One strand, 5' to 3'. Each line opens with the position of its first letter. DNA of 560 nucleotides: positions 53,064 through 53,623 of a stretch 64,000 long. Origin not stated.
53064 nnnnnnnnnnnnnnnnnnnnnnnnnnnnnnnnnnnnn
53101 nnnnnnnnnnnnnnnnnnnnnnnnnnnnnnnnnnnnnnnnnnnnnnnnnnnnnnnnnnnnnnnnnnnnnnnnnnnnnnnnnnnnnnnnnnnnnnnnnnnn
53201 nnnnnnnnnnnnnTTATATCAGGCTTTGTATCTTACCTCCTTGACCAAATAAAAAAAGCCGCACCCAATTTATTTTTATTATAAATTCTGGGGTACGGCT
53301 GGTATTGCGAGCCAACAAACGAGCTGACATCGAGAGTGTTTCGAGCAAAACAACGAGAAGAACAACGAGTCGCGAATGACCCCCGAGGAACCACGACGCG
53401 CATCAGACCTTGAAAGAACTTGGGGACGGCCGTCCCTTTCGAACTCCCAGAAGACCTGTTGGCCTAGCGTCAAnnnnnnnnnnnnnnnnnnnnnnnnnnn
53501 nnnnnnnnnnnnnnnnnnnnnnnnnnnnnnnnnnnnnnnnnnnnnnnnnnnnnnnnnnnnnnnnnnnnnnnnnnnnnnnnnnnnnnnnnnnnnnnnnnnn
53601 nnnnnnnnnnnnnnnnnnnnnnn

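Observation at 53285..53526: Promoter-driven GC-rich structured non-coding segment upstream of an acidic G/S/D-rich mini-protein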

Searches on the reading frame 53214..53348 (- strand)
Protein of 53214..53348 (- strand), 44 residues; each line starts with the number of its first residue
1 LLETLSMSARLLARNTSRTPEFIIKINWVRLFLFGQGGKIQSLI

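Call 58: search_protein_families(library=pfam, proteins=[window:53214-53348:-], max_evalue=1)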
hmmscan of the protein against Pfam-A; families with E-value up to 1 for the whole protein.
window:53214-53348:- (44 aa): 0 families

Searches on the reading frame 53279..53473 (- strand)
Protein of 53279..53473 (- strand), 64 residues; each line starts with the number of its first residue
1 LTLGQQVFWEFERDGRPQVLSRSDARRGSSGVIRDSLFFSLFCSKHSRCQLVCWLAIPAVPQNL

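Call 38: find_related_loci(query=window:53279-53473:-, collection=viral_contigs, flank=3000)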
Query window:53279-53473:- (64 aa) in viral_contigs; peptide patterns used: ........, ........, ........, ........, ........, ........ (x = any residue, [..] = any of these).
134 stretches matched a pattern, but none encodes a relative of the query by tblastn (E <= 1e-3).

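Call 40: find_related_loci(query=window:53279-53473:-, collection=metagenome_contigs, flank=4000)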
Query window:53279-53473:- (64 aa) in metagenome_contigs; peptide patterns used: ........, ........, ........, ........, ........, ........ (x = any residue, [..] = any of these).
600 stretches matched a pattern, but none encodes a relative of the query by tblastn (E <= 1e-3).

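Call 45: find_homologous_proteins(query=window:53279-53473:-, max_evalue=10)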
Query window:53279-53473:-: no candidate shares three 5-residue words with the query. No homologue found.

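Call 58: search_protein_families(library=pfam, proteins=[window:53279-53473:-], max_evalue=1)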
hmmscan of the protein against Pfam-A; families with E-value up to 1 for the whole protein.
window:53279-53473:- (64 aa): 0 families

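Call 61: search_protein_representatives(protein=window:53279-53473:-)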
Query: 64 residues. Proteins with E-value up to 0.001 (for the whole library): 3; up to 1e-10: 0; up to 1e-30: 0. The best 3 are listed.
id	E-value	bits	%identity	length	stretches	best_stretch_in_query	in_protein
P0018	5.3e-06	42.3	36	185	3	15-48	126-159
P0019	6.9e-06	41.9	44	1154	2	9-24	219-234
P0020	1.5e-04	37.8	37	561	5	8-51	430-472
